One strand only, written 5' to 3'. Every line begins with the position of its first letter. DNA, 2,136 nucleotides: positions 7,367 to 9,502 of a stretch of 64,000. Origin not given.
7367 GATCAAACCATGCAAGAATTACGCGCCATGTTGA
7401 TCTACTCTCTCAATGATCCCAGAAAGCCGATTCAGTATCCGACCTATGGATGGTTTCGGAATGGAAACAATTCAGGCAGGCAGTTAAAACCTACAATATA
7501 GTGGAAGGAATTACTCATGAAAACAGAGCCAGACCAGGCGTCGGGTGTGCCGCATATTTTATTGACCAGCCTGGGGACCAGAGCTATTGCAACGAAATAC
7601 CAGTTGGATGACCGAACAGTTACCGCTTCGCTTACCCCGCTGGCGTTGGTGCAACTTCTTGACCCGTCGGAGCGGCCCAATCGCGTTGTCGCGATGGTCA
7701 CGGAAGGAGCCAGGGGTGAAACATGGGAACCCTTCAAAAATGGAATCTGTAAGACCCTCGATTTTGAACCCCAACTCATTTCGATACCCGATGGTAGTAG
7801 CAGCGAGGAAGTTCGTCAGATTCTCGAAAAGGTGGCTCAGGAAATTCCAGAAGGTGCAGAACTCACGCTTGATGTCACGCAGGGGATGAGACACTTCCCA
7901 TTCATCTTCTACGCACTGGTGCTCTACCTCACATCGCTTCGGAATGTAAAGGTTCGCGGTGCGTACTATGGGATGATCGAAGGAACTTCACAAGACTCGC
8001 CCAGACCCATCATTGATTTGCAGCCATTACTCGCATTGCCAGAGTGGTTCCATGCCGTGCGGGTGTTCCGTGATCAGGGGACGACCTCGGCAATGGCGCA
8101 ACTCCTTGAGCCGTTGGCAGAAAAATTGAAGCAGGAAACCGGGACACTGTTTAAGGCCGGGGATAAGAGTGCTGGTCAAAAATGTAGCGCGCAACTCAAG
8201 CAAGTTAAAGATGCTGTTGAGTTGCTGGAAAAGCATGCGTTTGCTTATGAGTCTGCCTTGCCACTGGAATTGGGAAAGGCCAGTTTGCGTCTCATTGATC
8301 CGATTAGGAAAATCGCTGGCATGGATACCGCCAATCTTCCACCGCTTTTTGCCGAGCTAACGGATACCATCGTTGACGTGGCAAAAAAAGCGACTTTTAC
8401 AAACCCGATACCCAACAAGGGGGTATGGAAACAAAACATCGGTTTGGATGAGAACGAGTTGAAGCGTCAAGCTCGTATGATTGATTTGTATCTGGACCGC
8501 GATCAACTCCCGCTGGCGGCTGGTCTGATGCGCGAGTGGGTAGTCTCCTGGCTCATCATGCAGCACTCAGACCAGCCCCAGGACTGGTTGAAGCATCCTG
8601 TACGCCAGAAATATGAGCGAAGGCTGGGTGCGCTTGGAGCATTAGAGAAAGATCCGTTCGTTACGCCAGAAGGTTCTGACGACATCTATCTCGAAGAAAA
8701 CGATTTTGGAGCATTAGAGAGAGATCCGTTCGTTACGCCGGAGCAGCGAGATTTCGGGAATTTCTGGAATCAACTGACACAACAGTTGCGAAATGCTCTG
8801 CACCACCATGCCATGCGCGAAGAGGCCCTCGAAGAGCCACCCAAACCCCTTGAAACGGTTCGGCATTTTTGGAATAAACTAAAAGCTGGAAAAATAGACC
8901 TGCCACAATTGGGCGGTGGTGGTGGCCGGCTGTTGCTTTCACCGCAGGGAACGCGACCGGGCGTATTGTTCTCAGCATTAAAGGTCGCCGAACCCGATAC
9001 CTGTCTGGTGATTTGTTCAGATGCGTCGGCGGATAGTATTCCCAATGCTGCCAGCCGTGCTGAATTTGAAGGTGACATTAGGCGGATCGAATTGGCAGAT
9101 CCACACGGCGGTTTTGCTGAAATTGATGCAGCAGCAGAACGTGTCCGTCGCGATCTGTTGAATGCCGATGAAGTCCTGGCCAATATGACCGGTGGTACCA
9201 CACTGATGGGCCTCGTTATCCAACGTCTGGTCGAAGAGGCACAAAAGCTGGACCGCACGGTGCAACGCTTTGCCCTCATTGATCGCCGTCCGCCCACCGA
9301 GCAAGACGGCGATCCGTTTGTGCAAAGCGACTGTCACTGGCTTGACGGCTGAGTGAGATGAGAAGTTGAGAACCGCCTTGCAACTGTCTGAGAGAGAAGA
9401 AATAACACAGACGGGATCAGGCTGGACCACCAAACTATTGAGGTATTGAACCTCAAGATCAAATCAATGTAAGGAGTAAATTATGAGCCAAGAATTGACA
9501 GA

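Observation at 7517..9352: Csx1-like CARF-HEPN effector carrying a second, C-terminal CARF-like domain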

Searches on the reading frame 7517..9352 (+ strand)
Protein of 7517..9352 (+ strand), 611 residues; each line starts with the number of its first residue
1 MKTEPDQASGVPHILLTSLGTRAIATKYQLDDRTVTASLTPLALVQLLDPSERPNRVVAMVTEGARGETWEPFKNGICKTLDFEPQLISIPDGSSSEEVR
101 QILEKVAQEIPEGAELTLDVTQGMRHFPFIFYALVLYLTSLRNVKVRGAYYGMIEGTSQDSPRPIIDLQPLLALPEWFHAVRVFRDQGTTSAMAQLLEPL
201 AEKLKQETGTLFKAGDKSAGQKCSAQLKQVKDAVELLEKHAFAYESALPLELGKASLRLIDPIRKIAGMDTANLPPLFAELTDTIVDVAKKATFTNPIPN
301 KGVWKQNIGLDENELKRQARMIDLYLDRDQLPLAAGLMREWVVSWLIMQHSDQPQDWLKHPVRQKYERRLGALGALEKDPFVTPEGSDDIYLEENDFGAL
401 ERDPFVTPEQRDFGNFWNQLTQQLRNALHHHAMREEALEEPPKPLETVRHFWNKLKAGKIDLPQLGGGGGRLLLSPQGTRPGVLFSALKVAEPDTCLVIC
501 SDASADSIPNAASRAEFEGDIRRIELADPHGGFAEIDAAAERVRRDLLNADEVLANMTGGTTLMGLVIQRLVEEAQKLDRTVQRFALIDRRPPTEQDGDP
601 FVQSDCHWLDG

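Call 3: search_protein_families(library=pfam, proteins=[window:7517-9349:+], max_evalue=1)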
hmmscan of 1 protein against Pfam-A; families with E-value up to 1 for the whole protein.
window:7517-9349:+ (611 aa): 4 families
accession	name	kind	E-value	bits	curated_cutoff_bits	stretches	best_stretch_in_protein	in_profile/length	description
PF20068.4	Amphi-Trp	-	0.0061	17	27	0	189-227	14-52/93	Amphi-Trp domain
PF22662.2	Csa3_N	-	0.0089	16.5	27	1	71-139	46-112/120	Csa3 CRISPR-associated Rossmann-like domain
PF23400.1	CARF_Card1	-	0.14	12.6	24.6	1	541-574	79-110/146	Card1 CARF domain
PF08771.16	FRB_dom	-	0.21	12.3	24.7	1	180-235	20-72/99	FKBP12-rapamycin binding domain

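Call 4: search_protein_families(library=ncbifam, proteins=[window:7517-9349:+], max_evalue=1)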
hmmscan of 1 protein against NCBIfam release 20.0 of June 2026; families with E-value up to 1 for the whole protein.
window:7517-9349:+ (611 aa): 4 families
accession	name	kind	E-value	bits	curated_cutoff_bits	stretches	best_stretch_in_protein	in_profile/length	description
TIGR02221.1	cas_TM1812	equivalog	9.3e-24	84.6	76.25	1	94-198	114-218/218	TIGR02221 family CRISPR-associated protein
TIGR04354.1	amphi-Trp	subfamily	0.032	14.6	31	0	95-120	8-32/67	amphi-Trp domain-containing protein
TIGR02710.1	TIGR02710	equivalog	0.14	11.1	83.9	1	485-565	4-86/384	TIGR02710 family CRISPR-associated CARF protein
TIGR02549.2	CRISPR_DxTHG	domain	0.28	11.3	21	1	118-140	3-25/26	CRISPR-associated DxTHG motif protein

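Call 7: search_solved_structures(query=window:7517-9349:+, max_evalue=10, show_alignments=3)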
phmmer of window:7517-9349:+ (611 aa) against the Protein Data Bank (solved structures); distinct sequences matched with E-value up to 10: 7.
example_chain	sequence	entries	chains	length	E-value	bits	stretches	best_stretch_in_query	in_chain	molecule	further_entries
8y75_A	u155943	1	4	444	0.012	17.3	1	87-200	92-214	CRISPR-associated protein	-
8bao_A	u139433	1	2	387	0.018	16.7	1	478-575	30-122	DUF1887 family protein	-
8y7g_A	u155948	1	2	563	0.019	16.7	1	87-200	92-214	CRISPR-associated protein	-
8y6z_B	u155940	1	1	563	0.019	16.7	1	87-200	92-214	CRISPR-associated protein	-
2hiq_A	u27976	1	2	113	0.14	13.8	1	191-245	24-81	Hypothetical protein ydhR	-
1wd6_A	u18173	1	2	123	0.16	13.6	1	191-245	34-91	Protein ydhR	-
2asy_A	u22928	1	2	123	0.22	13.2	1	191-244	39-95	Protein ydhR precursor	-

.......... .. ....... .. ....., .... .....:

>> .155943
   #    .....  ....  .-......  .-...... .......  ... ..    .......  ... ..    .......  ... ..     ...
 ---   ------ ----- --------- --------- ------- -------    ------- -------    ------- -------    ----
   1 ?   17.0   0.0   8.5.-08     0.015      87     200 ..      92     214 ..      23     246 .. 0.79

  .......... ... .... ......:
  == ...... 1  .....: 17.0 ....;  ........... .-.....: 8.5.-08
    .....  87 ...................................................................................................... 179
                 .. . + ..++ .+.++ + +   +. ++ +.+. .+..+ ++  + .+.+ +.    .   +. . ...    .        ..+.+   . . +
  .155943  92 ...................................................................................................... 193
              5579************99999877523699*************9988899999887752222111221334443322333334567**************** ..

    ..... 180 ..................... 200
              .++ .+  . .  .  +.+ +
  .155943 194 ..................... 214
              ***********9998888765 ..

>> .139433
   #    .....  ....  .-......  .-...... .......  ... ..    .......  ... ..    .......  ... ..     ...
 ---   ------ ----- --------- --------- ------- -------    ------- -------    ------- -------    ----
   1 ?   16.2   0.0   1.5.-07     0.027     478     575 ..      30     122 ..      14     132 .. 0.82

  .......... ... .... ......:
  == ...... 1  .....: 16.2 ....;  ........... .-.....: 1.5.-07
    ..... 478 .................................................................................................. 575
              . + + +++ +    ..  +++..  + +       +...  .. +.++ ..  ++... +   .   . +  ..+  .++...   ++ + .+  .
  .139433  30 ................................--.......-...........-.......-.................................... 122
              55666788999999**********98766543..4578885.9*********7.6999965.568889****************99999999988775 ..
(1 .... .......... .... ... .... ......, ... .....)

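Call 8: find_homologous_proteins(query=window:7517-9349:+)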
Query window:7517-9349:+ (611 aa): 382 proteins with E <= 0.001 among 8000 candidates; the best 120 are listed.
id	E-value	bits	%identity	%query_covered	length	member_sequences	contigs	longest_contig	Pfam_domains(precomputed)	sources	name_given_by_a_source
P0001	0.0e+0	1390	100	100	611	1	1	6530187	-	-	-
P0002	0.0e+0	1159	85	100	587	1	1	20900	-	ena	-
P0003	0.0e+0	1155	86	100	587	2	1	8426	-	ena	-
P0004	0.0e+0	1146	84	100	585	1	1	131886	-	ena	-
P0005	0.0e+0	1132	83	100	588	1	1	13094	-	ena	-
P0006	0.0e+0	1132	83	100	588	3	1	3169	-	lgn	-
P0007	0.0e+0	1128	82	100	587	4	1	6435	-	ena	-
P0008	0.0e+0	1103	83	100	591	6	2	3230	-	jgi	jgi:CRISPR-associated Csx2 family protein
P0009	0.0e+0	1102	82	100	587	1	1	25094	-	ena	-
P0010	0.0e+0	1101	81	100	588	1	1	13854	-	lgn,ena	-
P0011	0.0e+0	1090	80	100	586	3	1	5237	-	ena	-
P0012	0.0e+0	1083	82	100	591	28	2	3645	-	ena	-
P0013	0.0e+0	1040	78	100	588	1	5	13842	-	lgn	-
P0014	8.8e-289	977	80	92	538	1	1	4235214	-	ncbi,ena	-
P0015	7.4e-253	859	65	100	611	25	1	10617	-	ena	-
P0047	1.2e-236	805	61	99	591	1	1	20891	-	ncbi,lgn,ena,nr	ncbi:MAG: TIGR02221 family CRISPR-associated protein [Candidatus Poribacteria bacterium]|nr:TIGR0222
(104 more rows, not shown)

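Call 22: find_related_loci(query=A1, collection=genome_contigs, flank=10000)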
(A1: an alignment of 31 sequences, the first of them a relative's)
Query A1 (611 aa) in genome_contigs; peptide patterns used: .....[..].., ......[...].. (x = any residue, [..] = any of these).
68 stretches matched a pattern; 42 encode a relative of the query (tblastn E <= 1e-3); 42 distinct loci.
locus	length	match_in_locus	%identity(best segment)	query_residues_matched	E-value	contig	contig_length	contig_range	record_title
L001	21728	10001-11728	66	12-610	0e+0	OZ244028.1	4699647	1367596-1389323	MAG: Candidatus Latescibacterota bacterium isolate bd5b79a9-654a-4f06-b92f-bece6890e083 genome assembly, chromosome: 1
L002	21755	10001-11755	64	1-610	0e+0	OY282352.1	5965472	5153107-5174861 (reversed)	MAG: uncultured Latescibacteria bacterium genome assembly, chromosome: 1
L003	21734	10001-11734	65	10-610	0e+0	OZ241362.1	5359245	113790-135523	MAG: Candidatus Latescibacterota bacterium isolate 7df831f4-54e1-479f-8521-a5e6456f6651 genome assembly, chromosome: 1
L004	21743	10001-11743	63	13-610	0e+0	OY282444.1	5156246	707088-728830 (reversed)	MAG: uncultured Poribacteria bacterium genome assembly, chromosome: 1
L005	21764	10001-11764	64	1-611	0e+0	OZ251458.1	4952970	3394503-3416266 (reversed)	MAG: Candidatus Latescibacterota bacterium isolate 0d485872-e18d-4011-b7de-a34ce824adf8 genome assembly, chromosome: 1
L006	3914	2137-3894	62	7-610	0e+0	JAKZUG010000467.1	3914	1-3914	MAG: Candidatus Poribacteria bacterium isolate Langseth_MAG_00079 Langseth_MAG_00079_000000000467, whole genome shotgun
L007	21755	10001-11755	61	9-610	0e+0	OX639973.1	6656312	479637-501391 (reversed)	MAG: uncultured Poribacteria bacterium isolate a51c2dcd-0bc8-4832-ac43-f95c9d639ad7 genome assembly, chromosome: 1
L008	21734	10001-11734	61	15-610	0e+0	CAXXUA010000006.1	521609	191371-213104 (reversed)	MAG: Candidatus Poribacteria bacterium isolate 64057701-0cd0-4337-b80b-d127c366c46f genome assembly, contig: contig_6, w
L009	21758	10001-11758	62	1-610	0e+0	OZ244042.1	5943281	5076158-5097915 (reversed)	MAG: Candidatus Poribacteria bacterium isolate 82c2f847-b3a6-4516-8f18-366283cf6473 genome assembly, chromosome: 1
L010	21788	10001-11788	59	1-610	0e+0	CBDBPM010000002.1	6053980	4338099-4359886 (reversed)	MAG: Candidatus Poribacteria bacterium isolate 2ce76e30-9b7a-4682-b141-86baa08e5e2a genome assembly, contig: contig_2, w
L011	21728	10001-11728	64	13-610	0e+0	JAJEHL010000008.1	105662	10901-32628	MAG: Candidatus Latescibacterota bacterium isolate p16x60bins.49 k141_290364, whole genome shotgun sequence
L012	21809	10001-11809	57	1-610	0e+0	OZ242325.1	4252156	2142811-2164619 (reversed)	MAG: Candidatus Poribacteria bacterium isolate 7cb44f7e-fdd6-4696-a2af-ad91ef35c446 genome assembly, chromosome: 1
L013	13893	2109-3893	59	1-610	0e+0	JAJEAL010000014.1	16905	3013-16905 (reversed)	MAG: Candidatus Poribacteria bacterium isolate jk18x7bins.5 k141_1682963, whole genome shotgun sequence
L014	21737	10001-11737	58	13-610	0e+0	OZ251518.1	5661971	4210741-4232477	MAG: Candidatus Poribacteria bacterium isolate 51d61e84-101f-473b-a9d4-7d02d52c7b93 genome assembly, chromosome: 1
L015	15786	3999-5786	56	8-610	0e+0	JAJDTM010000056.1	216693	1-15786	MAG: Candidatus Poribacteria bacterium isolate jk18x1bzbins.25 k141_294038, whole genome shotgun sequence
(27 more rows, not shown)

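Call 28: predict_structure(alignment_id=A1)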
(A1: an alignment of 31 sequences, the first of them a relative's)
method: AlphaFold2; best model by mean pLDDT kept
length: 611 residues; sequences in the alignment: 31
mean_pLDDT: 79.4   pTM: 0.60
mean pLDDT of the five models: 79.4, 76.1, 74.4, 72.3, 67.9
residues with pLDDT >= 90: 151; 70-90: 336; 50-70: 86; < 50: 38
segments of 3 or more residues with pLDDT < 50: 1-9, 381-403
pLDDT, mean of each block of 10 residues (from residue 1): 36 86 86 89 90 89 86 93 91 78 85 84 58 71 77 64 79 55 58 78 88 91 89 87 71 85 81 62 78 80 78 90 78 84 92 87 90 76 40 35 65 91 79 53 87 91 83 89 86 94 88 91 80 79 88 90 89 90 88 77 74 44
secondary structure, 60 per line:
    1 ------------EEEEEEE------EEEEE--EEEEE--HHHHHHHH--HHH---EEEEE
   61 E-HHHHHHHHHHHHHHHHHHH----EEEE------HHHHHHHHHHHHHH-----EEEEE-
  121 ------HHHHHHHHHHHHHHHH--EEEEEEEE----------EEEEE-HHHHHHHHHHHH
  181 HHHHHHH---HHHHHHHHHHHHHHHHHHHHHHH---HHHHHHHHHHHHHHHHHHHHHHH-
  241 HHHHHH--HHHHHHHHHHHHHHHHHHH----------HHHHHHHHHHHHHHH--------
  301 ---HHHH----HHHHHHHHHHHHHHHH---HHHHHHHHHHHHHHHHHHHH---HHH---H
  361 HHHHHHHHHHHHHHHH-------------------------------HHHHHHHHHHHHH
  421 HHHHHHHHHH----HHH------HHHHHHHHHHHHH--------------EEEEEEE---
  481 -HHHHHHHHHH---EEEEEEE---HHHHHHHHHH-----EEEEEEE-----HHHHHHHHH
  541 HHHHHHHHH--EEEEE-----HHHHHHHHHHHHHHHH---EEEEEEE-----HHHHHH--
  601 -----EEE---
elements in order: E13-19 E26-30 E33-37 H40-47 E56-61 H63-81 E86-89 H96-109 E115-119 H127-142 E145-152 E163-167 H169-187 H191-213 H217-239 H241-246 H249-267 H278-292 H304-307 H312-327 H331-350 H360-376 H408-430 H444-456 E471-477 H482-491 E495-501 H505-514 E520-526 H532-549 E552-556 H562-577 E581-587 H593-598 E606-608

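Call 31: fold_search(model_id=the predicted structure, library=pdb)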
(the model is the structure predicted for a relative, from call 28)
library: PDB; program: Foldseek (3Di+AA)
matches with E <= 10: 1042; with E <= 0.001: 20
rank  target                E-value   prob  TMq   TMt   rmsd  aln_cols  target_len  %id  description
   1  8y6z                  1.6e-13  1.00  0.35  0.39  10.9       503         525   15  Crystal structure of the Marinitoga sp. Csx1-Crn2 fusion ribonuclease of type III CRISPR (released 2024-07-17)
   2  8y7g_B                4.9e-13  1.00  0.40  0.44  16.6       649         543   14  Crystal structure of the Marinitoga sp. Csx1-Crn2 H495A mutant in complex with cyclic-tetraadenylate (cA4) (released 2024-07-17)
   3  8y7g_A                6.4e-12  1.00  0.39  0.44  16.5       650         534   14  Crystal structure of the Marinitoga sp. Csx1-Crn2 H495A mutant in complex with cyclic-tetraadenylate (cA4) (released 2024-07-17)
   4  8y75_D                2.3e-09  1.00  0.32  0.58   7.4       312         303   18  Crystal structure of the CARF-HTH domain of Csx1-Crn2 from Marinitoga sp. (released 2024-07-17)
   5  6qzt_A                1.0e-08  1.00  0.32  0.40  14.0       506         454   13  Crystal structure of Csx1 from Sulfolobus islandicus orthorhombic form (released 2019-10-02)
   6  5fsh_B                9.1e-06  1.00  0.25  0.31  12.7       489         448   14  Crystal structure of Thermus thermophilus Csm6 (released 2016-01-27)
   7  9w3w_A                1.5e-05  1.00  0.20  0.16  36.8       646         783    9  Structure of Csm6 from Actinomyces procaprae in complex with cyclic penta-adenylate (released 2026-03-04)
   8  5fsh_A                1.8e-05  1.00  0.24  0.30  13.3       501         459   15  Crystal structure of Thermus thermophilus Csm6 (released 2016-01-27)
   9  8jbc_A                2.5e-05  1.00  0.25  0.29  12.9       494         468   14  Crystal Structure of the Csm6 K137A mutant from Thermus thermophilus HB8 in its apo form (released 2023-12-13)
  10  8jbb_B                4.5e-05  1.00  0.18  0.23  16.0       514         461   13  Crystal Structure of the Csm6 from Thermus thermophilus HB8 in complex with A2>p (released 2023-12-13)
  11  7ain_A                6.8e-05  1.00  0.16  0.11  20.7       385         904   10  Structure of Human Potassium Chloride Transporter KCC3 S45D/T940D/T997D in NaCl (Reference Map) (released 2021-06-02)
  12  8jbb_A                9.1e-05  1.00  0.20  0.25  17.4       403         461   14  Crystal Structure of the Csm6 from Thermus thermophilus HB8 in complex with A2>p (released 2023-12-13)
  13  8jh1_A                1.3e-04  1.00  0.24  0.29  13.2       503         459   14  Crystal Structure of the Csm6 Y161A mutant from Thermus thermophilus HB8 in complex with cyclic-tetraadenylate (cA4) (released 2023-12-13)
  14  8jh1_B                1.4e-04  1.00  0.24  0.29  12.9       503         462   14  Crystal Structure of the Csm6 Y161A mutant from Thermus thermophilus HB8 in complex with cyclic-tetraadenylate (cA4) (released 2023-12-13)
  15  8jbc_B                1.8e-04  1.00  0.26  0.31  12.5       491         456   13  Crystal Structure of the Csm6 K137A mutant from Thermus thermophilus HB8 in its apo form (released 2023-12-13)
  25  6sce_A                2.6e-03  0.82  0.16  0.16  33.6       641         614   12  Structure of a Type III CRISPR defence DNA nuclease activated by cyclic oligoadenylate (released 2020-02-19)
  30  6s3k_A                1.1e-02  0.33  0.13  0.13  23.1       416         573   11  KimA from Bacillus subtilis in inward-facing, occluded state (released 2020-02-12)
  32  6wxw_A                1.6e-02  1.00  0.17  0.28   3.6       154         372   11  crystal structure of apo Card1 (released 2020-12-30)
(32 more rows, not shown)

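Call 47: find_encoding_contigs(protein=window:7517-9352:+, flank=3000, max_places=3)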
Protein window:7517-9352:+ (611 aa): no gene with exactly this product is on record in the collection.

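Call 61: search_protein_families(library=padloc, proteins=[window:7517-9349:+], max_evalue=1)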
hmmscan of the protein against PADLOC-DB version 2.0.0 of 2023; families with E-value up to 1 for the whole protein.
window:7517-9349:+ (611 aa): 42 families (the best 25 are shown)
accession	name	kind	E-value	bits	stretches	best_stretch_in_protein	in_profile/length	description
PDLC01840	CARF2--CARF_HEPN_CARF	-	1.6e-137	457.4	1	13-610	5-544/547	-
PDLC01839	CARF2--CARF_HEPN_CARF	-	5.8e-88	293.9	1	15-605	3-513/518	-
PDLC01824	CARF2--CARF_HEPN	-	9.4e-61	204.3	1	15-455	4-369/376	-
PDLC01032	Csx1/Csm6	-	2.8e-60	202.7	1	13-454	3-361/412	CARF+HEPN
PDLC01838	CARF2--CARF_HEPN_CARF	-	9.7e-50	167.6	2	472-603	385-515/522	-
PDLC01345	Csx1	-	6.8e-49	165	1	15-349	2-265/267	CAS-III; associated_signaling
PDLC01621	Csx1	-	2.1e-48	163.7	1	16-432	2-339/340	CAS-III; associated_signaling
PDLC01844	CARF2--CARF_HEPN_CSX3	-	4.4e-31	106.3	1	15-440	3-357/464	-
PDLC01843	CARF2--CARF_HEPN_CSX20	-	1.2e-30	104.9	1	14-439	4-360/498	-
PDLC01825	CARF2--CARF_HEPN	-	8.1e-26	88.9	1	72-213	92-229/382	-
PDLC01281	Csx1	-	9e-26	89.1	1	82-198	73-191/191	CAS-III; associated_signaling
PDLC01832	CARF2--CARF_HEPN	-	3.8e-18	64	1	26-196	17-187/416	-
PDLC01826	CARF2--CARF_HEPN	-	4.5e-18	63.6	1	77-211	99-235/393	-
PDLC01284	Csx1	-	1.9e-17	62.1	1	79-331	65-251/289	CAS-III; associated_signaling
PDLC01845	CARF2--CARF_HEPN_Unk_f1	-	8.7e-16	55.7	1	102-201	146-245/629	-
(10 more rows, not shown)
